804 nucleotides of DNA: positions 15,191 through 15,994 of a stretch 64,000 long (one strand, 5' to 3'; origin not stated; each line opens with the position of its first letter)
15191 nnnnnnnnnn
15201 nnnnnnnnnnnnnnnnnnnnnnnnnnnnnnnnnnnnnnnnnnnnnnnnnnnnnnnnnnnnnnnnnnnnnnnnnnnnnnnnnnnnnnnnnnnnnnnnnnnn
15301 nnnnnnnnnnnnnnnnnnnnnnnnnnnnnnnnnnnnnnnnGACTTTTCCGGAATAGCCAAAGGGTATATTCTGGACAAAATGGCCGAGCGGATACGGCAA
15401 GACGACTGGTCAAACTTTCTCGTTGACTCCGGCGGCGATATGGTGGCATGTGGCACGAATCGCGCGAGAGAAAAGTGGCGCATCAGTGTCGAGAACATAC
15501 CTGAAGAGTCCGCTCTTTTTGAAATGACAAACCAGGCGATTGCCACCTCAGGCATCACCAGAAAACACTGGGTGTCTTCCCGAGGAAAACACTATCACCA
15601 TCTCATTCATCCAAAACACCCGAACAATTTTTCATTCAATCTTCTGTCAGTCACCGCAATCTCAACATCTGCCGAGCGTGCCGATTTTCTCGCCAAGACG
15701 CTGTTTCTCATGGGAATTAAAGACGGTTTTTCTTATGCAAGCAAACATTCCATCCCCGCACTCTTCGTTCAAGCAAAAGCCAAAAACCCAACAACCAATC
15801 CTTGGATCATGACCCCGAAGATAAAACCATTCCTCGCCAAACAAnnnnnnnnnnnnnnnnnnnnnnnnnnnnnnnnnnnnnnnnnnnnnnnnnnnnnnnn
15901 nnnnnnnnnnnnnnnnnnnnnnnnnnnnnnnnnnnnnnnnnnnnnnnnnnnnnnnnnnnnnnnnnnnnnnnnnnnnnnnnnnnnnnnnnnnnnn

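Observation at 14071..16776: Extracytoplasmic redox module: ApbE flavin transferase plus MsrQ-like di-heme membrane protein bearing secreted Ca-binding (TSP3-like) repeats, preceded by two small secreted or anchored acidic proteins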

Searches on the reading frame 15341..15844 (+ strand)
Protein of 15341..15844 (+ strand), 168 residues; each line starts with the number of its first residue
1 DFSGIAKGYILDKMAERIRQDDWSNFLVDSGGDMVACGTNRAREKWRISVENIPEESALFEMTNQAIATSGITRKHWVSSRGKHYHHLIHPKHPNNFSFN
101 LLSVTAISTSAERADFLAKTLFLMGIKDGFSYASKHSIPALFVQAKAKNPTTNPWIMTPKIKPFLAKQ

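Call 56: search_solved_structures(query=window:15341-15844:+, show_alignments=5, max_evalue=0.001)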
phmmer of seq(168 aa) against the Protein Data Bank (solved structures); distinct sequences matched with E-value up to 0.001: 13.
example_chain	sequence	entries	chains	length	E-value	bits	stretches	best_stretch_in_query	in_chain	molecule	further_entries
6nxi_A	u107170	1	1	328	9e-17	64.8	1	1-167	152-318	FAD:protein FMN transferase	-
7esa_A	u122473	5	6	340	2e-15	60.4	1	1-148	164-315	FAD:protein FMN transferase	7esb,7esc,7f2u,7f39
6nxj_A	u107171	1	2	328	2.3e-15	60.2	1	1-167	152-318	FAD:protein FMN transferase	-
5mgy_H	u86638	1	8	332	6.6e-15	58.7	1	1-148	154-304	FAD:protein FMN transferase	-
3pnd_A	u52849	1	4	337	1.8e-13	54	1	1-166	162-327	Thiamine biosynthesis lipoprotein ApbE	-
4xgw_A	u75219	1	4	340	4.2e-13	52.8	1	1-166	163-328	FAD:protein FMN transferase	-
4xgx_A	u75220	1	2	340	1.5e-12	51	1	1-166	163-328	FAD:protein FMN transferase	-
2o18_A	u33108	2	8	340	1.5e-12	51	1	1-166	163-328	Thiamine biosynthesis lipoprotein apbE | FAD:protein FMN transferase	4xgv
1vrm_A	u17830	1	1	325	9.2e-10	42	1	1-128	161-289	hypothetical protein TM1553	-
4ifu_A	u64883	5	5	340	1.5e-05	28.3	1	1-142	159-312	FAD:protein FMN transferase | Thiamine biosynthesis lipoprotein ApbE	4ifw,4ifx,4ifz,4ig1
4xdt_A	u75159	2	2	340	1.5e-05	28.3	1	1-142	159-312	FAD:protein FMN transferase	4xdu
7mgt_A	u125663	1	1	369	1.6e-05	28.2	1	1-142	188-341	FAD:protein FMN transferase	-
4xdr_A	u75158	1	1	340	0.00015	25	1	1-142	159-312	FAD:protein FMN transferase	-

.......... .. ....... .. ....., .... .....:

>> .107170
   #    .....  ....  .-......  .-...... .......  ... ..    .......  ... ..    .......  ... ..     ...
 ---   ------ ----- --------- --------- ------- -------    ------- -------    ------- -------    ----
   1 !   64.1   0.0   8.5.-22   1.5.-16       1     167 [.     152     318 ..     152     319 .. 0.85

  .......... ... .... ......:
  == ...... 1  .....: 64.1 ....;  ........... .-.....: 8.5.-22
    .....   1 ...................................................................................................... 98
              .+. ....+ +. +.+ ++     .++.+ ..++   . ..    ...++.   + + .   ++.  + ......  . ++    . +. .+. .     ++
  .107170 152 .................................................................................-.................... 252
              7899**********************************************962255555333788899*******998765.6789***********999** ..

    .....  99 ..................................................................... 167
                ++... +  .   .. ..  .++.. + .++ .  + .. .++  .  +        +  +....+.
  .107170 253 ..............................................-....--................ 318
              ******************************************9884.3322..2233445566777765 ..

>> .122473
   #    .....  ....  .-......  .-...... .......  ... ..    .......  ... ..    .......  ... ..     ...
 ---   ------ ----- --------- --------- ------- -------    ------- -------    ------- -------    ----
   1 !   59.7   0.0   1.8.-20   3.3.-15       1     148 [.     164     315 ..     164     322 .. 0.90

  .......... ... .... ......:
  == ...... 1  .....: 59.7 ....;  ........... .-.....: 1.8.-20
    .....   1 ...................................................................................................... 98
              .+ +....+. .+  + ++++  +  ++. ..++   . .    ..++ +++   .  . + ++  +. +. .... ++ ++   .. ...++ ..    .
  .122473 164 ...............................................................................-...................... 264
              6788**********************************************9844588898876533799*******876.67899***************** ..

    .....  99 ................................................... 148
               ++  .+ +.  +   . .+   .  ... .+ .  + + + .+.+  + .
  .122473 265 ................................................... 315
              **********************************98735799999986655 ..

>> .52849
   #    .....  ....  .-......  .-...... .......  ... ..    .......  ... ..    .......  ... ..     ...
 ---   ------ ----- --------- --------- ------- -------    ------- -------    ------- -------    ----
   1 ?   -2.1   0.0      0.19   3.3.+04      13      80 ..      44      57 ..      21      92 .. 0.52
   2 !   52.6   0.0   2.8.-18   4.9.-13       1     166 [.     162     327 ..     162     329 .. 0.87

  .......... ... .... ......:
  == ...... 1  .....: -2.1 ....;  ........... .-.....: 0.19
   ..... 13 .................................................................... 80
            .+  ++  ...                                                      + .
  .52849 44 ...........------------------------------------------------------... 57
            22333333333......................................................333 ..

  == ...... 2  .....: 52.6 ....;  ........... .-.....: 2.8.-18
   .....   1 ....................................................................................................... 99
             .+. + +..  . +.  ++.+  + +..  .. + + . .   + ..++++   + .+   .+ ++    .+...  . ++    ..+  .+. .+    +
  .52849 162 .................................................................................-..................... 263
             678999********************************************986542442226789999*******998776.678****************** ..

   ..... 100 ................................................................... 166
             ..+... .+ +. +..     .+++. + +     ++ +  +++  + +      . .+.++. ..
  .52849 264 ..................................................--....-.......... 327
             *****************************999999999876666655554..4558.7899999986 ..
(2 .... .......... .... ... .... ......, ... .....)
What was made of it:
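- On ApbE / Ftp FAD:protein FMN transferase (PF02424): The H257G mutant entry 6nxj fixes the column (call 56).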
